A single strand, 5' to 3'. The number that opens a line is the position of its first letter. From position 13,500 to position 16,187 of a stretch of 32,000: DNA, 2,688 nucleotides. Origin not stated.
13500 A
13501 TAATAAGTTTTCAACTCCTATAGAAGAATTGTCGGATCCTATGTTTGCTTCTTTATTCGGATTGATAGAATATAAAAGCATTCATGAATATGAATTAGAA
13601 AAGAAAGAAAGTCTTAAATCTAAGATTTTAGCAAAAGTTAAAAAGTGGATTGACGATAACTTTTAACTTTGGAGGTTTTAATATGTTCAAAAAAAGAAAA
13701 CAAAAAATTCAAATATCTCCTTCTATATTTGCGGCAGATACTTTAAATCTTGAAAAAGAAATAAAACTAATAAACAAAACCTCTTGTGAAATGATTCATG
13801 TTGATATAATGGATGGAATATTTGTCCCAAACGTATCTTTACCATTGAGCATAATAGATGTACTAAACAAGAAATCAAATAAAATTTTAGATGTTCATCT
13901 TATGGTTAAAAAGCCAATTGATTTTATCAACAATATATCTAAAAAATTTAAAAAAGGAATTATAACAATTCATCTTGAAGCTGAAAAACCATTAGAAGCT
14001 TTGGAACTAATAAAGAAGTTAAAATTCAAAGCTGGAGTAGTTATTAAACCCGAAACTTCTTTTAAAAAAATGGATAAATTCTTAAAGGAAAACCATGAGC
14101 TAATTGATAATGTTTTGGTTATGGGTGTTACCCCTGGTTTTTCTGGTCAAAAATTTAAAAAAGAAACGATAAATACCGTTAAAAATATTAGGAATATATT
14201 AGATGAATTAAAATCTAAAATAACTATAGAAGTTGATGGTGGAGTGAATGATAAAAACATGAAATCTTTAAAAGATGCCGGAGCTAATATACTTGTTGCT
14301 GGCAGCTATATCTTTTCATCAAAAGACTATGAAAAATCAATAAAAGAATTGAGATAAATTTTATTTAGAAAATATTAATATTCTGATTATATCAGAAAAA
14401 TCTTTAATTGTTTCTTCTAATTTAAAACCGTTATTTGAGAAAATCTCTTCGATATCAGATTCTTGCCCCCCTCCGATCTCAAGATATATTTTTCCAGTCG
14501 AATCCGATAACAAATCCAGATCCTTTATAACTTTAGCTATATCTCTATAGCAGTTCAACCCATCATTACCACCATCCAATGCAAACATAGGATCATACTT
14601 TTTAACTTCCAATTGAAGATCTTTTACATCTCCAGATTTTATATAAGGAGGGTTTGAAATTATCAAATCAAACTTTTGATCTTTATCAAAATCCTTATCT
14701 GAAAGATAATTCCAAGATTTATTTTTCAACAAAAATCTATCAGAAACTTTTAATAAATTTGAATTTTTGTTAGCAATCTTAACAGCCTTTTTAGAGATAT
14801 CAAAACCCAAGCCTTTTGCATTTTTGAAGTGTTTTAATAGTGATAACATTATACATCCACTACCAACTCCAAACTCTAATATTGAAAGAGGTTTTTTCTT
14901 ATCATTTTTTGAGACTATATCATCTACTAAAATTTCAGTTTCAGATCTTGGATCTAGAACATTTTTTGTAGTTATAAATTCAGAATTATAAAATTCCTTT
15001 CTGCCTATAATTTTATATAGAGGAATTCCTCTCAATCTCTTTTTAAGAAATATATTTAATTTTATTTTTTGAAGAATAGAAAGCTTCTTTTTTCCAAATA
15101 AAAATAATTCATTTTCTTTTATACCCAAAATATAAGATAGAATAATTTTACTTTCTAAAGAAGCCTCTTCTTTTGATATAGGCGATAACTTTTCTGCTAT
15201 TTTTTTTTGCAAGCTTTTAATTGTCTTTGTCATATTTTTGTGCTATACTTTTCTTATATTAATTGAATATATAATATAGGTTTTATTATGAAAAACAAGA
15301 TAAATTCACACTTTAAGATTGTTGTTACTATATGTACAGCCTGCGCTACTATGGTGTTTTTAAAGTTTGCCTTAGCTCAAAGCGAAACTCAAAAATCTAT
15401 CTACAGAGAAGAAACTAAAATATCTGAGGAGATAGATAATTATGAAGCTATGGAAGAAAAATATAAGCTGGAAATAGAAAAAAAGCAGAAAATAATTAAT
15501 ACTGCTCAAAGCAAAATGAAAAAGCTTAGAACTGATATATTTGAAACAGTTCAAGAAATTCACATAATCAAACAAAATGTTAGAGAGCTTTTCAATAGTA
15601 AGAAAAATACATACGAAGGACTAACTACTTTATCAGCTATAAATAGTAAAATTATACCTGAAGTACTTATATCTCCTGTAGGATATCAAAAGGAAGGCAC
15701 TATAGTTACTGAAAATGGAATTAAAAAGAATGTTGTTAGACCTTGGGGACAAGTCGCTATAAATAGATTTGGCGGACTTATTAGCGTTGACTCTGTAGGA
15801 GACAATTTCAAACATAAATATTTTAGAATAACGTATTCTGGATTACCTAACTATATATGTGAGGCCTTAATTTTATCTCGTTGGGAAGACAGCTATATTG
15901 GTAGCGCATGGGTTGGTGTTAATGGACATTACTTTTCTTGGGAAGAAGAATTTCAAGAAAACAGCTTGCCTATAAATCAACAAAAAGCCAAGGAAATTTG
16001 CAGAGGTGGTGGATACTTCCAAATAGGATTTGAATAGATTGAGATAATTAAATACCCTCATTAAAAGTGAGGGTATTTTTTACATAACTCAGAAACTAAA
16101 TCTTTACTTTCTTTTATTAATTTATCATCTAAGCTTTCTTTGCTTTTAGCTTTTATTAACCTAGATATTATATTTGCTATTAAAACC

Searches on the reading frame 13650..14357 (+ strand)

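Call 9: search_protein_families(library=ncbifam, proteins=[window:13650-14357:+], max_evalue=0.00001)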
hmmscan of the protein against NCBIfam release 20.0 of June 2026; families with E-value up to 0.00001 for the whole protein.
window:13650-14357:+ (235 aa): 8 families
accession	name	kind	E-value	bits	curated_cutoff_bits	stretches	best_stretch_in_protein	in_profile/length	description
TIGR01163.1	rpe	equivalog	1.3e-66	224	212.6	1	22-235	2-211/211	ribulose-phosphate 3-epimerase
NF004076.0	PRK05581.1-4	subfamily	1.2e-64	217.6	165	1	17-233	2-214/221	ribulose-phosphate 3-epimerase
NF007266.0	PRK09722.1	equivalog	9.2e-45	152.9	271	1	19-223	2-203/230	D-allulose 6-phosphate 3-epimerase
NF005944.0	PRK08005.1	equivalog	1.5e-23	83.1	376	1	22-231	3-204/210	ribulose-phosphate 3 epimerase family protein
NF005986.0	PRK08091.1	equivalog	1.6e-21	77.3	264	1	19-233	12-222/229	ribulose-phosphate 3-epimerase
NF010658.0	PRK14057.1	equivalog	2.2e-08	33.9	530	1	22-224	22-227/254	epimerase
TIGR03128.2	RuMP_HxlA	equivalog_domain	1.6e-06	28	200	1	159-234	130-201/205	3-hexulose-6-phosphate synthase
NF009833.0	PRK13307.1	equivalog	2.1e-06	26.9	274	1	175-233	317-374/392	bifunctional 5,6,7,8-tetrahydromethanopterin hydro-lyase/3-hexulose-6-phosphate synthase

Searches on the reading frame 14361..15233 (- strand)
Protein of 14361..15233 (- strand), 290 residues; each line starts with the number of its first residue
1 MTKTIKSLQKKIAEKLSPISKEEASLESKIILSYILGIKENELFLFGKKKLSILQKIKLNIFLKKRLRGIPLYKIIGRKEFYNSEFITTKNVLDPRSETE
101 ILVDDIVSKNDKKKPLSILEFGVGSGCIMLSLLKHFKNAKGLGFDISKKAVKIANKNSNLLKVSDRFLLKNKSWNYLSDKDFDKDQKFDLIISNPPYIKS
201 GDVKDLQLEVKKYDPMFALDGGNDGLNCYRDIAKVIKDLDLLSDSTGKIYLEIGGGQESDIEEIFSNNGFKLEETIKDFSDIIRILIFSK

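Call 9: search_protein_families(library=ncbifam, proteins=[window:14361-15233:-], max_evalue=0.00001)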
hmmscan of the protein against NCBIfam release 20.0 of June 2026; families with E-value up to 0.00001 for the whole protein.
window:14361-15233:- (290 aa): 11 families
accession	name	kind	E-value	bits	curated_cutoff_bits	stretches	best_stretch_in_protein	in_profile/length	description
TIGR03534.1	RF_mod_PrmC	equivalog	6.3e-65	219.1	199.1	1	28-286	2-252/253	peptide chain release factor N(5)-glutamine methyltransferase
TIGR00536.1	hemK_fam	subfamily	3.9e-49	167.3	115.5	1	4-282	2-274/286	HemK family protein methyltransferase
NF002421.0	PRK01544.1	equivalog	1.3e-48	166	567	2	106-289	130-305/524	bifunctional peptide chain release factor N(5)-glutamine methyltransferase PrmC/tRNA (guanosine(46)-N7)-methyltransferase TrmB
TIGR03533.1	L3_gln_methyl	equivalog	3.4e-31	108.6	229.7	1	22-274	27-271/284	50S ribosomal protein L3 N(5)-glutamine methyltransferase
TIGR03704.1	PrmC_rel_meth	equivalog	7.7e-23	81.2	248.8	1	58-274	29-237/251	putative protein N(5)-glutamine methyltransferase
NF011529.0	PRK14968.1-3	equivalog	1.8e-16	60.1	162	1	87-277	11-181/198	putative methyltransferase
NF011530.0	PRK14968.1-4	equivalog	8.8e-12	44.8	243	1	87-274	14-179/202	putative methyltransferase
TIGR00537.1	hemK_rel_arch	hypoth_equivalog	5.2e-11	42.6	87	1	97-274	6-162/179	HemK2/MTQ2 family protein methyltransferase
TIGR02072.1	BioC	equivalog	7.4e-07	29.2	184.95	1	101-194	22-104/244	malonyl-ACP O-methyltransferase BioC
NF011527.0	PRK14968.1-1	equivalog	1.1e-06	28.5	242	1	90-272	12-171/192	putative methyltransferase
TIGR00406.1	prmA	equivalog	3.8e-06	26.6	183.15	1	108-194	154-232/288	50S ribosomal protein L11 methyltransferase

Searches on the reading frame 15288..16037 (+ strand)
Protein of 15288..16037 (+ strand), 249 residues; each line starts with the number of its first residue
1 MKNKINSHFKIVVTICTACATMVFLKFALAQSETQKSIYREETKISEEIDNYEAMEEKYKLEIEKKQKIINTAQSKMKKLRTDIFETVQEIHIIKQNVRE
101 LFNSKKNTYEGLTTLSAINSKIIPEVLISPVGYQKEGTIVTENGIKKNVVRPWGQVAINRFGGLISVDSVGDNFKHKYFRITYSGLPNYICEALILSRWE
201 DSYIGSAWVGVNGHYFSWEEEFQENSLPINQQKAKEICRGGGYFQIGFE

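Call 9: search_protein_families(library=ncbifam, proteins=[window:15288-16037:+], max_evalue=0.00001)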
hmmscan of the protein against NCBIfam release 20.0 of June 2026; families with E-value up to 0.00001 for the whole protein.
window:15288-16037:+ (249 aa): 0 families

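Call 35: search_protein_families(library=pfam, proteins=[window:15288-16037:+], max_evalue=1)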
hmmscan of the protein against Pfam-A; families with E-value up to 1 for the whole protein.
window:15288-16037:+ (249 aa): 6 families
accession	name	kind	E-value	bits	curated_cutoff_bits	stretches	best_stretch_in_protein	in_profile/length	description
PF08805.16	PilS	-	2.6e-08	34.4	22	1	85-197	5-93/138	PilS N terminal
PF05335.18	DUF745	-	0.02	15.1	33.3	1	43-97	114-168/183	Protein of unknown function (DUF745)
PF04859.17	DUF641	-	0.035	14.9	27.6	1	35-107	56-123/127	Plant protein of unknown function (DUF641)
PF11932.13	DUF3450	-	0.066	13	32.6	1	30-101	20-91/241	Protein of unknown function (DUF3450)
PF08941.15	USP8_interact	-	0.11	12.7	25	1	62-201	5-117/179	USP8 interacting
PF23472.1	LysM2_CERK1_LYK3_4_5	-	0.12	12.7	27.4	1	106-120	22-36/56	LYK3/4/5 LysM2 domain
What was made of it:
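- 15288..16037 (+): pilS-like gene (249 aa): type IVb pilin fold with a Sec-type signal peptide in place of a class III leader. Candidate non-canonical substrate or accessory. Its link to the operon is inferred, not shown. PF08805 PilS 2.6e-8, 34.4 bits against a gathering cutoff of 22 (call 35).
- Checked: 'No pilin in cis' is true for the operon and for canonical class III pilins, but a PilS-domain gene lies at 15288-16037 in the same window (call 35).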

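Call 37: find_homologous_proteins(query=window:15288-16037:+, max_evalue=0.001)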
Query window:15288-16037:+ (249 aa): 2 proteins with E <= 0.001 among 188 candidates.
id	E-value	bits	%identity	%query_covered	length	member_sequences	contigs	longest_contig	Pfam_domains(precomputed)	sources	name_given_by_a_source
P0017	8.7e-162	554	100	100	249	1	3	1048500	PF08805.17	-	-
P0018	6.5e-145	499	88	100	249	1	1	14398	PF08805.17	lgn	-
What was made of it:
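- Tried and rejected: The word-indexed homologue search with the pilS-like protein returned only the protein itself and one 88% relative (call 37).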

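Call 39: search_solved_structures(query=window:15288-16037:+, max_evalue=1, show_alignments=3)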
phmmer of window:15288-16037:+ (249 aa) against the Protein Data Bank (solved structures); distinct sequences matched with E-value up to 1: 2.
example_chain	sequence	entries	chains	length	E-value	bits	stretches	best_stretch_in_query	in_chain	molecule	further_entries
8esq_I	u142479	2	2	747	0.031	17.2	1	29-142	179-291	Nucleolar complex-associated protein 3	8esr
6gv5_A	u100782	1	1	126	0.31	14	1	37-98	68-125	Hyperosmolarity resistance protein Emb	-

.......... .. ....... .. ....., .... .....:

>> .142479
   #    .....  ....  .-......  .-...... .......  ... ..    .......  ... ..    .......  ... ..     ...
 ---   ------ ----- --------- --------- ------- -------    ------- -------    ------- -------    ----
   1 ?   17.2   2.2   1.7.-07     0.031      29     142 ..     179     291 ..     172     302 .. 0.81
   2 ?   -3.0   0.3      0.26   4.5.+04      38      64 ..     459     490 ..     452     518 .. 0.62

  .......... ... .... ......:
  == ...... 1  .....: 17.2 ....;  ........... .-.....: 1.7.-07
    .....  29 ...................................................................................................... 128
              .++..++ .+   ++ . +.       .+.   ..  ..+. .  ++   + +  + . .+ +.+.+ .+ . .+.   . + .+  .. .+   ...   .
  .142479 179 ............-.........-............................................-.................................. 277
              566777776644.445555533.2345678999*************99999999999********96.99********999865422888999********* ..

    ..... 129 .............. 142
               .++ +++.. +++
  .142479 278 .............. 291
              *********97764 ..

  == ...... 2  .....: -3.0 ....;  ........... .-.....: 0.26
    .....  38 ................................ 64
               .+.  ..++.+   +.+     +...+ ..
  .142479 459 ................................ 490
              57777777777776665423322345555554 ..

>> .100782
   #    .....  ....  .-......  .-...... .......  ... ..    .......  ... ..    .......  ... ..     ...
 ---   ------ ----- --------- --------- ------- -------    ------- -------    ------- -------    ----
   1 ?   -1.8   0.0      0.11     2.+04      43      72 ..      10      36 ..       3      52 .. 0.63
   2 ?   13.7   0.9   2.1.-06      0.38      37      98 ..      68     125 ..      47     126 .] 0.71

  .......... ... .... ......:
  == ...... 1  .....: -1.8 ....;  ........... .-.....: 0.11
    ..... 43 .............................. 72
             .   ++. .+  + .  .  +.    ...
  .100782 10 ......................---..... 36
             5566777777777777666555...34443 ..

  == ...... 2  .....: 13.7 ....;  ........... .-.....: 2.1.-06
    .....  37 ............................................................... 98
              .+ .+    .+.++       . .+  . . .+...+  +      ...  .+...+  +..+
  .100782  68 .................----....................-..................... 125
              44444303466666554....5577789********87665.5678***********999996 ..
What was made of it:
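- Tried and rejected: A PDB sequence search gave no pilin hit (call 39).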

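Call 45: find_encoding_contigs(protein=P0018, flank=10000, max_places=2)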
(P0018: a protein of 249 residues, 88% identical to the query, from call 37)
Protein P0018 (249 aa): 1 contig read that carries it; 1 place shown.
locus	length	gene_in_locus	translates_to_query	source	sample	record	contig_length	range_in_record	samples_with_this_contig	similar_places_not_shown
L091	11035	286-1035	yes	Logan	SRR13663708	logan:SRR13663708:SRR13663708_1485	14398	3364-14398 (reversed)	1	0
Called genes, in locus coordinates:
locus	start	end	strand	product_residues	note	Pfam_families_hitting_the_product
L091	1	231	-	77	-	?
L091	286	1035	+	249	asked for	PF08805:PilS (weak)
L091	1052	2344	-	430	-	PF00464:SHMT, PF00155:Aminotran_1_2 (weak)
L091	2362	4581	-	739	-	PF17764:PriA_3primeBD, PF00270:DEAD, PF04851:ResIII, PF18319:Zn_ribbon_PriA (weak), PF00271:Helicase_C (weak), PF18074:PriA_C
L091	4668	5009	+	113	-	-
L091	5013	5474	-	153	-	-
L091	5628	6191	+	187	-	PF08207:EFP_N, PF01132:EFP, PF09285:Elong-fact-P_C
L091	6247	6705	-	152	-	-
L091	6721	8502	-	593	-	-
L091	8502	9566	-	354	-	-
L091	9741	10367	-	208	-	PF01386:Ribosomal_L25p, PF14693:Ribosomal_TL5_C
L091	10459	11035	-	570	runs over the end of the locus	PF21710:Spt6_S1 (faint), PF23459:S1_RRP5 (faint), PF13509:S1_2 (faint), PF00575:S1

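Call 47: search_protein_representatives(protein=window:15288-16037:+)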
Query: 249 residues. Proteins with E-value up to 0.001 (for the whole library): 11; up to 1e-10: 6; up to 1e-30: 4. The best 11 are listed.
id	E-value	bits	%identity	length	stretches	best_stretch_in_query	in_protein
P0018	2.1e-145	499.0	88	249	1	1-249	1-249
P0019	6.2e-47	176.7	55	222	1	66-249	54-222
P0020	5.1e-43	163.9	42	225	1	24-248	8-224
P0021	1.9e-38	148.9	44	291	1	69-249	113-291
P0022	4.5e-25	105.1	35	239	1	75-248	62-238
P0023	3.0e-22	95.9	33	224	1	80-249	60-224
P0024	9.7e-06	41.8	41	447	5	26-84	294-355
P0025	1.5e-04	38.0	30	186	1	82-241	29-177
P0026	2.9e-04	37.0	36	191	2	155-240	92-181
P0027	4.6e-04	36.4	32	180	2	139-221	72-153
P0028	6.9e-04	35.8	24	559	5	156-241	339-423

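Call 52: find_encoding_contigs(protein=P0020, flank=10000, max_places=2)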
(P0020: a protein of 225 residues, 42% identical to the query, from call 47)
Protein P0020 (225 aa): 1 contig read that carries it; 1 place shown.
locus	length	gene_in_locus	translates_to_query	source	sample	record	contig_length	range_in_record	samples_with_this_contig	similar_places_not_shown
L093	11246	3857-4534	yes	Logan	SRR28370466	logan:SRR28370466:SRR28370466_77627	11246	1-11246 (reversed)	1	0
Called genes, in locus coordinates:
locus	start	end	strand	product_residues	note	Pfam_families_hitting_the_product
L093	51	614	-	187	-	PF01765:RRF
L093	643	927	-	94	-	PF00216:Bac_DNA_binding, PF18291:HU-HIG (weak)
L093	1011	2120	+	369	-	-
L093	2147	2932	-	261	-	-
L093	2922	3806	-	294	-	PF17827:PrmC_N (weak), PF00398:RrnaAD (weak), PF05175:MTS, PF03602:Cons_hypoth95 (weak), PF06325:PrmA, PF13489:Methyltransf_23 (faint), PF13649:Methyltransf_25 (weak), PF13847:Methyltransf_31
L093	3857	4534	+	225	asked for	PF08805:PilS (weak)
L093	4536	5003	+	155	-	PF00383:dCMP_cyt_deam_1, PF14437:MafB19-deam, PF14439:Bd3614-deam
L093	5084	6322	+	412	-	PF12844:HTH_19, PF13413:HTH_25, PF13464:RodZ_C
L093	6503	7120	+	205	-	PF00163:Ribosomal_S4, PF01479:S4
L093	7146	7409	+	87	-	PF01649:Ribosomal_S20p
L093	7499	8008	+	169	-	-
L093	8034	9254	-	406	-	PF00291:PALP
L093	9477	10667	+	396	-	PF00162:PGK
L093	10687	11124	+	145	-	-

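Call 53: find_encoding_contigs(protein=P0023, flank=10000, max_places=2)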
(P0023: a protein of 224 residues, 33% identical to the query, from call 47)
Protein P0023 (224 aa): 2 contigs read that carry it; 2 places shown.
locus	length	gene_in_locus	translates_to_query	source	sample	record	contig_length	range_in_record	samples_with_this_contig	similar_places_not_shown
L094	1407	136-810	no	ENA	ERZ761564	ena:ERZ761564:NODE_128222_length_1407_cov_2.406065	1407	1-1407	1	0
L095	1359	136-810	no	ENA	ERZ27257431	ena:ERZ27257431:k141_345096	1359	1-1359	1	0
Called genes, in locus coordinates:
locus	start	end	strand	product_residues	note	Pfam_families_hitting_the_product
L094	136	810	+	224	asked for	PF08805:PilS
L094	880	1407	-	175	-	?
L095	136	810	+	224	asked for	PF08805:PilS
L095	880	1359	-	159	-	?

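Call 64: predict_structure(alignment_id=A3)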
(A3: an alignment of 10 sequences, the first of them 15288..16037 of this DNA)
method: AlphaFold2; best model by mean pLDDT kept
length: 249 residues; sequences in the alignment: 10
mean_pLDDT: 79.5   pTM: 0.63
mean pLDDT of the five models: 79.5, 79.3, 77.2, 76.6, 74.7
residues with pLDDT >= 90: 91; 70-90: 93; 50-70: 59; < 50: 6
segments of 3 or more residues with pLDDT < 50: 1-4
pLDDT, mean of each block of 10 residues (from residue 1): 52 66 57 55 68 78 82 80 91 93 84 92 88 61 73 75 94 90 94 89 80 86 77 92 91
secondary structure, 60 per line:
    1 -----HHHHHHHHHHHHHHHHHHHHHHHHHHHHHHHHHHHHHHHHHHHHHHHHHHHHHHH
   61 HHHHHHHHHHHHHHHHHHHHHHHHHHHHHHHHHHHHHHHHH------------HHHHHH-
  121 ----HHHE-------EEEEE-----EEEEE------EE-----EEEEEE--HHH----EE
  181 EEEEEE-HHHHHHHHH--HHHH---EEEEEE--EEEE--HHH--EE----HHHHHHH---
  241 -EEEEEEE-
elements in order: H6-101 H114-119 E136-140 E146-150 E164-169 E179-186 H188-196 H199-202 E206-211 E214-217 H231-237 E242-248
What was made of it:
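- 15288..16037 (+): AF2 model with mean pLDDT 79.5 (call 64).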

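Call 67: fold_search(model_id=the predicted structure, library=pdb)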
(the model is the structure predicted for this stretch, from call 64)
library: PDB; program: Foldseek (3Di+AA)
matches with E <= 10: 119; with E <= 0.001: 1
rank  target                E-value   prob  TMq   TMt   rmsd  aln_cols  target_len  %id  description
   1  3fhu_A                3.7e-04  1.00  0.40  0.63   6.9       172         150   14  Crystal structure of type IV b pilin from Salmonella typhi (released 2009-10-20)
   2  8uhf_A                2.5e-03  0.99  0.36  0.45  10.5       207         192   17  Cryo-EM of Vibrio cholerae toxin co-regulated pilus - asymmetric reconstruction (released 2023-12-06)
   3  3hrv_B                3.0e-03  0.99  0.37  0.50  10.6       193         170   16  Crystal structure of TcpA, a Type IV pilin from Vibrio cholerae El Tor biotype (released 2010-06-16)
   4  3hrv_A                4.6e-03  0.97  0.34  0.46   8.5       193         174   14  Crystal structure of TcpA, a Type IV pilin from Vibrio cholerae El Tor biotype (released 2010-06-16)
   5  8uhf_I                5.9e-03  0.98  0.37  0.46  10.8       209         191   15  Cryo-EM of Vibrio cholerae toxin co-regulated pilus - asymmetric reconstruction (released 2023-12-06)
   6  8uhf_H                6.7e-03  0.98  0.38  0.48  10.3       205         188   15  Cryo-EM of Vibrio cholerae toxin co-regulated pilus - asymmetric reconstruction (released 2023-12-06)
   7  3s0t_A                8.2e-03  0.99  0.39  0.51   9.5       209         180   13  Crystal structure of the CofA Type IV pilin subunit from enterotoxigenic E. coli (released 2012-04-11)
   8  3vor                  1.3e-02  0.97  0.37  0.49   7.1       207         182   12  Crystal Structure Analysis of the CofA (released 2012-09-26)
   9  9iuf_A                1.4e-02  0.99  0.39  0.46  10.6       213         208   12  Cryo-EM structure of the type IVb pilus from enterotoxigenic Escherichia coli (released 2025-05-28)
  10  3s0t_B                2.5e-02  0.89  0.34  0.44   9.6       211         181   12  Crystal structure of the CofA Type IV pilin subunit from enterotoxigenic E. coli (released 2012-04-11)
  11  1q5f_MODEL_1_A        6.6e-02  0.77  0.26  0.37   5.6       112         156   16  NMR Structure of Type IVb pilin (PilS) from Salmonella typhi (released 2004-07-27)
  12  1yb3                  2.5e-01  0.16  0.22  0.29  15.2       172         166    8  Conserved hypothetical protein Pfu-178653-001 from Pyrococcus furiosus (released 2005-02-01)
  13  8tah_D                5.0e-01  0.13  0.16  0.14   8.2        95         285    8  Cryo-EM structure of Cortactin-bound to Arp2/3 complex (released 2023-09-27)
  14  9flm                  5.3e-01  0.30  0.21  0.40   7.4        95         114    8  Crystal structure of the C-terminal domain of VldE from Streptococcus pneumoniae in a catalytically competent conformati (released 2025-01-22)
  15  2p9s_D                7.8e-01  0.09  0.16  0.15   7.5        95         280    9  Structure of bovine Arp2/3 complex co-crystallized with ATP/Mg2+ (released 2007-05-29)
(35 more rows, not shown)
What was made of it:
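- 15288..16037 (+): Best Foldseek hits are S. Typhi PilS 3fhu (probability 1.00), TcpA and CofA (call 67).
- Closest known: Bundle-forming pilus. Same: The window's pilS-like model superposes on PilS, TcpA and CofA (call 67).
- The pilS-like protein has a T4b pilin fold (calls 35, 64, 67), but its N-terminus is a basic stretch, a hydrophobic stretch and then an AxA site (FALA|QSE).
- Tried and rejected: The fold comparison was needed (calls 64, 67).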

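Call 78: find_related_loci(query=A3, collection=metagenome_contigs, flank=10000)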
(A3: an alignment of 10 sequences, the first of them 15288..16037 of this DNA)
Query A3 (249 aa) in metagenome_contigs; peptide patterns used: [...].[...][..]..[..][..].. (x = any residue, [..] = any of these).
20 stretches matched a pattern; 1 encode a relative of the query (tblastn E <= 1e-3); 1 distinct loci.
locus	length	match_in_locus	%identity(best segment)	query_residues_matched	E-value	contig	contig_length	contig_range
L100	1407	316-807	32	81-249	2e-32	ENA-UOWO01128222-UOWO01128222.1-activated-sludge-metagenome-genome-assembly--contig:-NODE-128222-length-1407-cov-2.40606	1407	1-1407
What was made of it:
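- Tried and rejected: A metagenome scan for relatives of the Sec-type pilin gave only one short contig (call 78).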

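Call 86: find_encoding_contigs(protein=P0019, flank=10000, max_places=2)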
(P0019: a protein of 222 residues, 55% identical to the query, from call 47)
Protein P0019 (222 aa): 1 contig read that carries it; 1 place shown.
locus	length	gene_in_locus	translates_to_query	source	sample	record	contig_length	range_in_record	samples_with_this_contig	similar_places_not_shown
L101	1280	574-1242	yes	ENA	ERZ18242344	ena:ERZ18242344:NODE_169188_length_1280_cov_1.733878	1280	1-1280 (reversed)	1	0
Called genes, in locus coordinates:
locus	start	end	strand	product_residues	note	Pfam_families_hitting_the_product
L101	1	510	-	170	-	?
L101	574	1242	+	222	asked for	PF08805:PilS (weak)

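Call 87: find_encoding_contigs(protein=P0022, flank=10000, max_places=2)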
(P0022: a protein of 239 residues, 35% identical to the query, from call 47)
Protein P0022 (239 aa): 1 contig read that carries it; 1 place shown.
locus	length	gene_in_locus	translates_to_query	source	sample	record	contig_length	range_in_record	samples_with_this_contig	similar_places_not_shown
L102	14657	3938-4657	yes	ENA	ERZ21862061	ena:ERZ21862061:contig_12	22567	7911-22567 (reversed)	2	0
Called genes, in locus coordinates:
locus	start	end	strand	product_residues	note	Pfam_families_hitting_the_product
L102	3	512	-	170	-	?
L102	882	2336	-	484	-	-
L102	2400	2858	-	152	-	-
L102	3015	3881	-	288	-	PF17827:PrmC_N, PF05175:MTS, PF03602:Cons_hypoth95, PF13679:Methyltransf_32 (weak), PF01170:UPF0020 (weak), PF06325:PrmA (weak), PF13847:Methyltransf_31, PF13649:Methyltransf_25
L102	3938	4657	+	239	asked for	PF05307:Bundlin (weak), PF08805:PilS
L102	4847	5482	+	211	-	PF25087:GMPPB_C (faint), PF25084:LbH_EIF2B (weak), PF00132:Hexapep (weak)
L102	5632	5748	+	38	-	-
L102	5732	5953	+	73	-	-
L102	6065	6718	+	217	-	PF13441:Gly-zipper_YMGG, PF13488:Gly-zipper_Omp, PF00691:OmpA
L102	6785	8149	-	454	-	PF03631:Virul_fac_BrkB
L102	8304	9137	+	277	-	PF00106:adh_short, PF13561:adh_short_C2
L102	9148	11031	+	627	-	PF01343:Peptidase_S49, PF01972:SDH_protease (faint), PF25145:NfeD1b_N, PF01343:Peptidase_S49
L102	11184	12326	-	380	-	PF13505:OMP_b-brl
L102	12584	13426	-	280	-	-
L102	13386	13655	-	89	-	-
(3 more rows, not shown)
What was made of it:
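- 15288..16037 (+): The position next to prmC is kept in orthologues at 42% and 35% identity (calls 52, 87).
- It is an old orthologue fixed next to prmC down to 35% identity (calls 45, 52, 87).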
